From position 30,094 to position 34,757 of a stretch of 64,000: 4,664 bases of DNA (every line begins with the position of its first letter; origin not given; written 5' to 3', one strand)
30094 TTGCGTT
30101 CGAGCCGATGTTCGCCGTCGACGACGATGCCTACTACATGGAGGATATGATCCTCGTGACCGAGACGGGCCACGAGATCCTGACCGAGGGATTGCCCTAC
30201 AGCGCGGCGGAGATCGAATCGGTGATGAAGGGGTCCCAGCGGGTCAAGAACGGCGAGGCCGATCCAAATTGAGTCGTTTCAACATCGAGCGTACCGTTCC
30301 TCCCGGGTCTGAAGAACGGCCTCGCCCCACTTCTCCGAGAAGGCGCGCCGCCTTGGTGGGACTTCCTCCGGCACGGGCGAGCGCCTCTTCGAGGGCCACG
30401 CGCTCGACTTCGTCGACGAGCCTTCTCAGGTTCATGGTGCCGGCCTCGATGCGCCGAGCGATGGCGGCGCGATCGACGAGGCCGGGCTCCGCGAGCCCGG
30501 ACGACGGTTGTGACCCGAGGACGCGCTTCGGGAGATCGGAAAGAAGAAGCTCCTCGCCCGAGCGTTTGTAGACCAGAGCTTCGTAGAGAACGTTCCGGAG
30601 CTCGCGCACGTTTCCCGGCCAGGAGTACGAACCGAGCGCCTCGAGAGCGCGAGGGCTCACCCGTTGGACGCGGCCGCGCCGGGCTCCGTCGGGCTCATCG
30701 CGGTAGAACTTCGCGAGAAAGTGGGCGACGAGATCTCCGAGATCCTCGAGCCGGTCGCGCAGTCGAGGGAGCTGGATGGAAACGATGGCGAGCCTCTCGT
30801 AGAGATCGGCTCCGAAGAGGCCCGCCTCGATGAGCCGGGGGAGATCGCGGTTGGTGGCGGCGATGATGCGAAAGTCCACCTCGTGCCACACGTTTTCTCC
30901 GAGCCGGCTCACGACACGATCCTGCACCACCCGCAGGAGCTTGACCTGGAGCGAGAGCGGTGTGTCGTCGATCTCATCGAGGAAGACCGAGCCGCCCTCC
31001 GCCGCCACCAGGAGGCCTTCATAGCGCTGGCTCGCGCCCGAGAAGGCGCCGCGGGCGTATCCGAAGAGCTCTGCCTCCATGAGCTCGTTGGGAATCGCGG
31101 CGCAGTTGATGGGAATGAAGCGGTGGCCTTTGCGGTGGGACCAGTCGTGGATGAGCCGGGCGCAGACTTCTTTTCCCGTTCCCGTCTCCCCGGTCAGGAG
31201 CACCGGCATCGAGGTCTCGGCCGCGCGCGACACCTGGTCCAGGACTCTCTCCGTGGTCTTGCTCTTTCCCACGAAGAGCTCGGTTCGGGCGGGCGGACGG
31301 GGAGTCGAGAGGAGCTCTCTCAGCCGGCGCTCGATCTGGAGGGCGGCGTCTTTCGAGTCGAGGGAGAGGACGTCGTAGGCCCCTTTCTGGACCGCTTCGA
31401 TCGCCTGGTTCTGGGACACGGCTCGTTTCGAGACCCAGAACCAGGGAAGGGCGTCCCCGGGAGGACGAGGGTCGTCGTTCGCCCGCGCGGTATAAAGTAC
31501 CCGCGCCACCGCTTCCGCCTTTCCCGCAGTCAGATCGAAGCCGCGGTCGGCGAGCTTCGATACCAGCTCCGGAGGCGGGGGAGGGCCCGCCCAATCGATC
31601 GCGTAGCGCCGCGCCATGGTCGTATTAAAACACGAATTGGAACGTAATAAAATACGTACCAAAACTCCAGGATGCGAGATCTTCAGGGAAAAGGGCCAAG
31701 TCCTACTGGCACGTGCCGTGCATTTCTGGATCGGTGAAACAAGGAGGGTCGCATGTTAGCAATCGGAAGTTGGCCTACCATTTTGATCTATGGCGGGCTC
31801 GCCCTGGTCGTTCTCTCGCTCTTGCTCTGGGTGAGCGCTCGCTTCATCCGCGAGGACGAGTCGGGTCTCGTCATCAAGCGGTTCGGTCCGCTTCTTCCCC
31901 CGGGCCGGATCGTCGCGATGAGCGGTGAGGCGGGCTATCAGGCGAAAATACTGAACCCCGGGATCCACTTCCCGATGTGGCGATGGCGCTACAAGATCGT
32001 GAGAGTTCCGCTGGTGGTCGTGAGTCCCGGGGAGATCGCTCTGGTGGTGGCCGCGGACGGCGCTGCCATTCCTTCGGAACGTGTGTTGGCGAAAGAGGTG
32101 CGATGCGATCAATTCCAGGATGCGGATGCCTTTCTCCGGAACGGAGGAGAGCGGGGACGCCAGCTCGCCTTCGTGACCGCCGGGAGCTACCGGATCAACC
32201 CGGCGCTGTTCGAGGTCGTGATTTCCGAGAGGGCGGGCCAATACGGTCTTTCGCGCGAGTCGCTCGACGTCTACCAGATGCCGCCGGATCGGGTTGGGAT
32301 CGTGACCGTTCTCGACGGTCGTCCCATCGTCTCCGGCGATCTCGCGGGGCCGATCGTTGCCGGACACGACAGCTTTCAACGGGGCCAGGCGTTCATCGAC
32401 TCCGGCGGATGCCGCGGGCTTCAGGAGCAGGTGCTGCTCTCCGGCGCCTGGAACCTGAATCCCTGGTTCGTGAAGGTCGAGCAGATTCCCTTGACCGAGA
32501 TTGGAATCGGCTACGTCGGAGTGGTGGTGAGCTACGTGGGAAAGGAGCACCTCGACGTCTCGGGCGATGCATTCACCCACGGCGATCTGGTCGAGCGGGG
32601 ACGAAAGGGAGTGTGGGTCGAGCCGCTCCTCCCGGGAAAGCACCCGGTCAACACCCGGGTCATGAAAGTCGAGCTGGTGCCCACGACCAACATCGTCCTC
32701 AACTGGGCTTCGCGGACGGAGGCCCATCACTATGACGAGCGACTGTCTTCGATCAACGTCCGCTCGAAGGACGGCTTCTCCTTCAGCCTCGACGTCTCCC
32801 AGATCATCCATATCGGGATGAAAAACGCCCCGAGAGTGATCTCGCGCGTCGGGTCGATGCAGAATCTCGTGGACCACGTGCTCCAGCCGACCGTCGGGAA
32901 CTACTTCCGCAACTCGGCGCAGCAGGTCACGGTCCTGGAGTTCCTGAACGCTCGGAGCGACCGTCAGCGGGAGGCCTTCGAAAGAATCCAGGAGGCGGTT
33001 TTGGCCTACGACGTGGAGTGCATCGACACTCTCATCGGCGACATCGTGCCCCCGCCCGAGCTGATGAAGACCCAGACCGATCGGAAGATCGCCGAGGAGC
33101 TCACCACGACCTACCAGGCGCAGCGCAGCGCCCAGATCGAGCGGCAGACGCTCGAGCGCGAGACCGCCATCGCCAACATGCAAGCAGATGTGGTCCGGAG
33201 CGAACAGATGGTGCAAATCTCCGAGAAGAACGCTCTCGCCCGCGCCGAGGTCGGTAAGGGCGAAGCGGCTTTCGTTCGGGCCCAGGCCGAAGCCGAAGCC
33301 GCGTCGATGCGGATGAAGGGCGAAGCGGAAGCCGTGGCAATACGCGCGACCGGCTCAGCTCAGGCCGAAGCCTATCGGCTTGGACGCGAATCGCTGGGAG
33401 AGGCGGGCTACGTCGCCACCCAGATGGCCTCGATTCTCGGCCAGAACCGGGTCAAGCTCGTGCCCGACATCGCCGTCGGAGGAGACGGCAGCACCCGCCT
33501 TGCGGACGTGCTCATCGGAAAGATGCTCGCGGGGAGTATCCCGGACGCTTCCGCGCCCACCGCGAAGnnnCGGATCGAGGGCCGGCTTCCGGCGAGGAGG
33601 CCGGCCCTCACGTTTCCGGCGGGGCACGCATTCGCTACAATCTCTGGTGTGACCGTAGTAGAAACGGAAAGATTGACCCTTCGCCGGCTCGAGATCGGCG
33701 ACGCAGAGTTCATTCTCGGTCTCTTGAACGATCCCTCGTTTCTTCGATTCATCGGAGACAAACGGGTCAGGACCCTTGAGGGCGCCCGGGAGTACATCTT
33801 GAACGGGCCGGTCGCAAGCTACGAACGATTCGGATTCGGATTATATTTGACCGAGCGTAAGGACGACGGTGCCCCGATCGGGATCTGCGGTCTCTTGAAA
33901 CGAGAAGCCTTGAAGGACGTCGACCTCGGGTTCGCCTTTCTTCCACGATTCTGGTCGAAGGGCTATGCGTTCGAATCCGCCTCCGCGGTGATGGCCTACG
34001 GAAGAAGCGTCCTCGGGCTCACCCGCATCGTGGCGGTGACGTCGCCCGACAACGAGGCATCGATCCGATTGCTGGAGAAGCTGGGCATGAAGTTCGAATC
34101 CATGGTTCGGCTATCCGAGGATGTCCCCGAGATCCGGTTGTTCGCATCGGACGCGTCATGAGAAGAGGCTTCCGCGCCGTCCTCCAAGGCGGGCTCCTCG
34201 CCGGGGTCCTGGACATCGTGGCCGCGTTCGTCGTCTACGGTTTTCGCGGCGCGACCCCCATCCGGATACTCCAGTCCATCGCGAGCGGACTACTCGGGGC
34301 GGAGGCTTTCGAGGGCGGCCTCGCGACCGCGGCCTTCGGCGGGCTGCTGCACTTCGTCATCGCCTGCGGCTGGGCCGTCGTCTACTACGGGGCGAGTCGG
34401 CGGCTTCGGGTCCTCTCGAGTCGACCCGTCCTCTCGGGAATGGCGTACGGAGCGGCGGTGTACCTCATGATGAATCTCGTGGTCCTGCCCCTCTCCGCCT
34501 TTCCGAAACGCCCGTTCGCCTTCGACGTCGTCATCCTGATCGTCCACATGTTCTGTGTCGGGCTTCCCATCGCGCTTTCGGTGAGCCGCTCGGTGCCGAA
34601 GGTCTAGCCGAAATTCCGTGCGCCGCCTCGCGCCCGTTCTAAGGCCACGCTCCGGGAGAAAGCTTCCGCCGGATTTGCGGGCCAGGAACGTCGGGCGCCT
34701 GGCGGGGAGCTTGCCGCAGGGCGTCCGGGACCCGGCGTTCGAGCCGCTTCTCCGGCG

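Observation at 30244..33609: Divergent sigma-54 activator and SPFH/flotillin pair with an AT-rich inverted-repeat enhancer, analogous to PspF/PspA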

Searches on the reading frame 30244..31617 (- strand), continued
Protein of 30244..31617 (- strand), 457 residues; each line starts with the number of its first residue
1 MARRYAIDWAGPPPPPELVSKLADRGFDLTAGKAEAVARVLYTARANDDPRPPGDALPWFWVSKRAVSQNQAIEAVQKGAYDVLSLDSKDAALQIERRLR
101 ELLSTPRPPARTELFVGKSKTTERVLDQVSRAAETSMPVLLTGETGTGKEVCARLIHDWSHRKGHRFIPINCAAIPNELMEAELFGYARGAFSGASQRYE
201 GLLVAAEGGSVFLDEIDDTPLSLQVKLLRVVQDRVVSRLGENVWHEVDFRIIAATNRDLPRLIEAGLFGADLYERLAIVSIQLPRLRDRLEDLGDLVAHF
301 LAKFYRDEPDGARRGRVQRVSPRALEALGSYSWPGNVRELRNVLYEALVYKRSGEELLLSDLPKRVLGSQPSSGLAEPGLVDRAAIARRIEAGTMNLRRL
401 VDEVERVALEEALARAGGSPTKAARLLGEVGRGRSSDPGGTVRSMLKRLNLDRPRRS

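Call 61: search_protein_families(library=padloc, proteins=[window:30247-31617:-], max_evalue=0.001)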
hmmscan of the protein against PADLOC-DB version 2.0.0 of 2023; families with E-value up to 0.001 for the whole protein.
window:30247-31617:- (457 aa): 3 families
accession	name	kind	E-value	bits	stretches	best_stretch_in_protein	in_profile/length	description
PDLC01995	RtcR_PspF2--CARF_AAA_HTH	-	5.7e-95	317.2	1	99-428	152-465/481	-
PDLC01994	RtcR_PspF1--CARF_AAA_HTH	-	9e-54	181.3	1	94-428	142-455/468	-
PDLC01993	RtcR--CARF_AAA_HTH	-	9.8e-46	154.2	1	117-344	184-415/523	-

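Call 66: find_encoding_contigs(protein=P0159, flank=3000, max_places=1)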
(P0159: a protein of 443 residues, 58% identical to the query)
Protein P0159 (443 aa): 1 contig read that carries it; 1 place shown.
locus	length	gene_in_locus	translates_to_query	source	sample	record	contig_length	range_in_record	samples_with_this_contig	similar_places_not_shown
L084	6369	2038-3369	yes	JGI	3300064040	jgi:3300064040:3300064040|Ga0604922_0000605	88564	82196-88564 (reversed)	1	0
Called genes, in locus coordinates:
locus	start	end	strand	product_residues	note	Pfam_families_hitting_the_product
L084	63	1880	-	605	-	PF01145:Band_7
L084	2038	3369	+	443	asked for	PF00158:Sigma54_activat, PF14532:Sigma54_activ_2, PF07728:AAA_5 (weak), PF25601:AAA_lid_14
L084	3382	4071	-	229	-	PF00106:adh_short, PF08659:KR (weak), PF13561:adh_short_C2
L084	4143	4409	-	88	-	-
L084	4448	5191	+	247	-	PF00106:adh_short, PF01370:Epimerase (weak), PF08659:KR, PF13460:NAD_binding_10 (weak), PF13561:adh_short_C2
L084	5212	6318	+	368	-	PF02771:Acyl-CoA_dh_N, PF02770:Acyl-CoA_dh_M, PF00441:Acyl-CoA_dh_1, PF08028:Acyl-CoA_dh_2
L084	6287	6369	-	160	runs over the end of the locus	-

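Call 67: find_encoding_contigs(protein=P0225, flank=3000, max_places=1)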
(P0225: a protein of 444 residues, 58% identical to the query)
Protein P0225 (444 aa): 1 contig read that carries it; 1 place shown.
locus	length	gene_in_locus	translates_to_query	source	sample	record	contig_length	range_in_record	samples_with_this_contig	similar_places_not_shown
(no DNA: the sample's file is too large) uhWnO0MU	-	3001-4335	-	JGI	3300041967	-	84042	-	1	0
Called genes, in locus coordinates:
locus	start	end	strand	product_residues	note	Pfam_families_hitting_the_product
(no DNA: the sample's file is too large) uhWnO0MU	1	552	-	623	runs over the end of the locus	PF13620:CarboxypepD_reg, PF17210:SdrD_B (faint), PF22904:NOMO1-like_2nd (weak), PF12450:vWF_A, PF00092:VWA, PF13519:VWA_2, PF13768:VWA_3, PF12034:YfbK_C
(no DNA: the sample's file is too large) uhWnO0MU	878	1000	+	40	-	-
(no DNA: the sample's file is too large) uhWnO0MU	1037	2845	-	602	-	PF01145:Band_7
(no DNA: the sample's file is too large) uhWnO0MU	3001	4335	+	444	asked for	PF00158:Sigma54_activat, PF14532:Sigma54_activ_2, PF07728:AAA_5, PF25601:AAA_lid_14, PF02954:HTH_8 (weak)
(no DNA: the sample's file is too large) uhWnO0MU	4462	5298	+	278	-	PF00487:FA_desaturase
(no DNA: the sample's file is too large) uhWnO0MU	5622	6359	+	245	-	PF09859:Oxygenase-NA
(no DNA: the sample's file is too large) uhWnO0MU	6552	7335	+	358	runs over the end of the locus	-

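Call 68: find_encoding_contigs(protein=P0232, flank=3000, max_places=1)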
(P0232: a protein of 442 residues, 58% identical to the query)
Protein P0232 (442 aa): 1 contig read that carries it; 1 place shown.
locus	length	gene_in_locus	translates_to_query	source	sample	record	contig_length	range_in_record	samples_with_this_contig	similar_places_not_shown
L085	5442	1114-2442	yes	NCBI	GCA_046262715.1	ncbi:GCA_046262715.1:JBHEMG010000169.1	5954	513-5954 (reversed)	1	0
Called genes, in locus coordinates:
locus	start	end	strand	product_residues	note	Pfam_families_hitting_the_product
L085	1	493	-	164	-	?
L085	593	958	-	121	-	-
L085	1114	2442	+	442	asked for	PF00158:Sigma54_activat, PF14532:Sigma54_activ_2, PF07728:AAA_5, PF25601:AAA_lid_14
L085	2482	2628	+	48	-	-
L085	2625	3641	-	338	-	PF04199:Cyclase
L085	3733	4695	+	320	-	PF00149:Metallophos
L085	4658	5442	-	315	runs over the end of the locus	-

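Call 69: find_encoding_contigs(protein=P0222, flank=3000, max_places=1)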
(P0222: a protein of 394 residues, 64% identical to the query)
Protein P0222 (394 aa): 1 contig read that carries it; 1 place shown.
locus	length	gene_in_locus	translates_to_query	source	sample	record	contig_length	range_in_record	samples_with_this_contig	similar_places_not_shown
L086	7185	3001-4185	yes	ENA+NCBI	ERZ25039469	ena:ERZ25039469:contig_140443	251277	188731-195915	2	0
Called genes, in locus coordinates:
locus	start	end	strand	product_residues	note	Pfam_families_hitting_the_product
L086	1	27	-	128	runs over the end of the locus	-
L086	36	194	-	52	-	-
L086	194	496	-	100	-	-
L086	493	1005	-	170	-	PF13302:Acetyltransf_3, PF00583:Acetyltransf_1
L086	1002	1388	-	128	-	-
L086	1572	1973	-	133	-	PF01145:Band_7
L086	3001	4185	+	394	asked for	PF00158:Sigma54_activat, PF14532:Sigma54_activ_2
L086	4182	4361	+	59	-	-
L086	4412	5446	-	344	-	-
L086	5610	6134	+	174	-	-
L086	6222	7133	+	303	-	PF02826:2-Hacid_dh_C (weak), PF03446:NAD_binding_2, PF03807:F420_oxidored (weak), PF00393:6PGD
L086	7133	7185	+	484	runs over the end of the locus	PF00479:G6PD_N, PF02781:G6PD_C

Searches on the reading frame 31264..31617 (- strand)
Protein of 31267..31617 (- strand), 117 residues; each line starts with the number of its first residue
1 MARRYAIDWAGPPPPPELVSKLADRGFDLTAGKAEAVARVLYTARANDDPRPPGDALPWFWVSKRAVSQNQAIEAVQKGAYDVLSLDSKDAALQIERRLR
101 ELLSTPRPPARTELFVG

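Call 16: search_protein_families(library=pfam, proteins=[window:31267-31617:-], max_evalue=10)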
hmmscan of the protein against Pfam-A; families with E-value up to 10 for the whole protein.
seq(117 aa): 0 families

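Call 27: predict_structure(alignment_id=A3)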
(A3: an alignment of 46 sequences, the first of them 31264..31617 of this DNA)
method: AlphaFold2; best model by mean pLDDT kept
length: 118 residues; sequences in the alignment: 46
mean_pLDDT: 84.1   pTM: 0.73
mean pLDDT of the five models: 84.1, 83.3, 82.5, 82.4, 80.3
residues with pLDDT >= 90: 58; 70-90: 42; 50-70: 17; < 50: 1
segments of 3 or more residues with pLDDT < 50: none
pLDDT, mean of each block of 10 residues (from residue 1): 84 90 91 85 80 86 90 91 89 91 70 56
secondary structure, 60 per line:
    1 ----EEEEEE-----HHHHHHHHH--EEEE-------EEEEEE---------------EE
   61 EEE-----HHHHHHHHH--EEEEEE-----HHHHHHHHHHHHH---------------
elements in order: E5-10 H16-24 E27-30 E38-43 E59-63 H69-77 E80-85 H91-103
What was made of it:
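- Helices alpha2 and alpha3 are missing (call 27).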

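Call 57: search_protein_representatives(protein=window:31282-31617:-)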
Query: 112 residues. Proteins with E-value up to 0.001 (for the whole library): 62; up to 1e-10: 11; up to 1e-30: 0. The best 62 are listed.
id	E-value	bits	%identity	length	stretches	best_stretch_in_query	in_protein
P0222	1.4e-29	118.9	54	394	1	1-112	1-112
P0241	1.3e-26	109.4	63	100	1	20-112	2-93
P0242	9.3e-23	96.9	52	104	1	4-100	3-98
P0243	2.0e-12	63.7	44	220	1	9-107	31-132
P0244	2.7e-12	63.3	41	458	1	5-109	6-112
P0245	3.0e-12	63.1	44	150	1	6-111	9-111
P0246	1.1e-11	61.3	43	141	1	7-110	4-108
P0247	1.8e-11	60.6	44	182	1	6-108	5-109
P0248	3.1e-11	59.8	38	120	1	7-109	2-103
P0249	6.1e-11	58.9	40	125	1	6-110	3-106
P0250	6.9e-11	58.7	38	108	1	6-110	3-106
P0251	1.8e-10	57.3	39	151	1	7-111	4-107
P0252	3.4e-10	56.5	40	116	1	2-108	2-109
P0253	3.5e-10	56.4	41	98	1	5-104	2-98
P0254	4.6e-10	56.1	40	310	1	6-111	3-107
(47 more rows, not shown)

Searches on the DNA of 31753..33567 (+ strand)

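Call 26: search_rna_families(sources=[L060, L065, L068, L080, L075, L066], threshold=gathering, show_alignments=2)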
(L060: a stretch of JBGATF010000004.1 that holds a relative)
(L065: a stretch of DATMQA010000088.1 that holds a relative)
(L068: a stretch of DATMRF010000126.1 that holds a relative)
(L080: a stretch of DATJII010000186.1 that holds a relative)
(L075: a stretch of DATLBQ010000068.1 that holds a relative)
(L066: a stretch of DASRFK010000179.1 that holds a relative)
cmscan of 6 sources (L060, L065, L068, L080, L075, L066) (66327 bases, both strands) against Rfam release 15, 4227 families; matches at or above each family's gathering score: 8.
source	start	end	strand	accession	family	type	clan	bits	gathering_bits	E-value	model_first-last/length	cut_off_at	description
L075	5166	5289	+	RF00162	SAM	Cis-reg; riboswitch;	CL00012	78.4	44.4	9.9e-17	1-108/108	no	SAM riboswitch aptamer (S box leader)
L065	5450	5523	-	RF00005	tRNA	Gene; tRNA;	CL00001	72.3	29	7.4e-14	1-71/71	no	tRNA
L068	2923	3091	+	RF00379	c-di-AMP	Cis-reg; riboswitch;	-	65.2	38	7.9e-13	1-134/134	no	c-di-AMP riboswitch aptamer (ydaO/yuaA leader)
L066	5681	5851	+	RF00379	c-di-AMP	Cis-reg; riboswitch;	-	64.6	38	1.2e-12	1-134/134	no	c-di-AMP riboswitch aptamer (ydaO/yuaA leader)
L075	853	1016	+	RF00379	c-di-AMP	Cis-reg; riboswitch;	-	61.5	38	8e-12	1-134/134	no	c-di-AMP riboswitch aptamer (ydaO/yuaA leader)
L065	5719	5887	+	RF00379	c-di-AMP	Cis-reg; riboswitch;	-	57.2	38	1.3e-10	1-134/134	no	c-di-AMP riboswitch aptamer (ydaO/yuaA leader)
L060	5708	5872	+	RF00379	c-di-AMP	Cis-reg; riboswitch;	-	56.5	38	2.1e-10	1-134/134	no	c-di-AMP riboswitch aptamer (ydaO/yuaA leader)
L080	5666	5835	+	RF00379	c-di-AMP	Cis-reg; riboswitch;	-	49.6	38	1.7e-08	1-134/134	no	c-di-AMP riboswitch aptamer (ydaO/yuaA leader)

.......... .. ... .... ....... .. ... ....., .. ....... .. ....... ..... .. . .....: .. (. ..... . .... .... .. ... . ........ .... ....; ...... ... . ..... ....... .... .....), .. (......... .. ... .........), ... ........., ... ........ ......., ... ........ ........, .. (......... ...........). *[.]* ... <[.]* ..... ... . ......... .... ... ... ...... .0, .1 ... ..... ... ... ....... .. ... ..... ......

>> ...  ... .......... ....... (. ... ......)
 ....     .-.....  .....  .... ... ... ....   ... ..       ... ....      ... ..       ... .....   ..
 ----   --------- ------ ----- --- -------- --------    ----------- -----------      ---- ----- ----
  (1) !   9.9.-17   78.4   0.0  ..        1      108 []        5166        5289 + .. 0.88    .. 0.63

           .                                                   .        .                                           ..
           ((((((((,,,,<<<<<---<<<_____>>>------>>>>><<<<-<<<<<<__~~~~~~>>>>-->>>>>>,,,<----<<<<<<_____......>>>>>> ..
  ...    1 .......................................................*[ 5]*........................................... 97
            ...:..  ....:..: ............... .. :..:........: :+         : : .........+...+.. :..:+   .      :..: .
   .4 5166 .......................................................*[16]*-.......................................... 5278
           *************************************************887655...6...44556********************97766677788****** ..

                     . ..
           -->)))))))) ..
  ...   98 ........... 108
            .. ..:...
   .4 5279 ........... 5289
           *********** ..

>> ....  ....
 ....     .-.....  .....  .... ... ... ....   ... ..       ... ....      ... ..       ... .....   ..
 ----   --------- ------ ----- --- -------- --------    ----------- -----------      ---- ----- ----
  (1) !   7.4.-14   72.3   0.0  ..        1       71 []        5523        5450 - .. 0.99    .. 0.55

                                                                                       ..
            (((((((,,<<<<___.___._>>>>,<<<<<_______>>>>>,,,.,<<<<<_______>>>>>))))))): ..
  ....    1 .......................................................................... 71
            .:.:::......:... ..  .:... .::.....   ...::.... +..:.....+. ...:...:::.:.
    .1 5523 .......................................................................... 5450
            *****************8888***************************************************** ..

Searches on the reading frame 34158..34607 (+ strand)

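Call 62: search_protein_families(library=pfam, proteins=[window:34158-34607:+], max_evalue=0.01)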
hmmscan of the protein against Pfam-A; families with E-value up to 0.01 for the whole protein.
window:34158-34607:+ (149 aa): 1 family
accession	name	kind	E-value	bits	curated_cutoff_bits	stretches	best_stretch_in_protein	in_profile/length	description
PF07274.17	DUF1440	-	0.0085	16.6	34.7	0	58-119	53-111/135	Protein of unknown function (DUF1440)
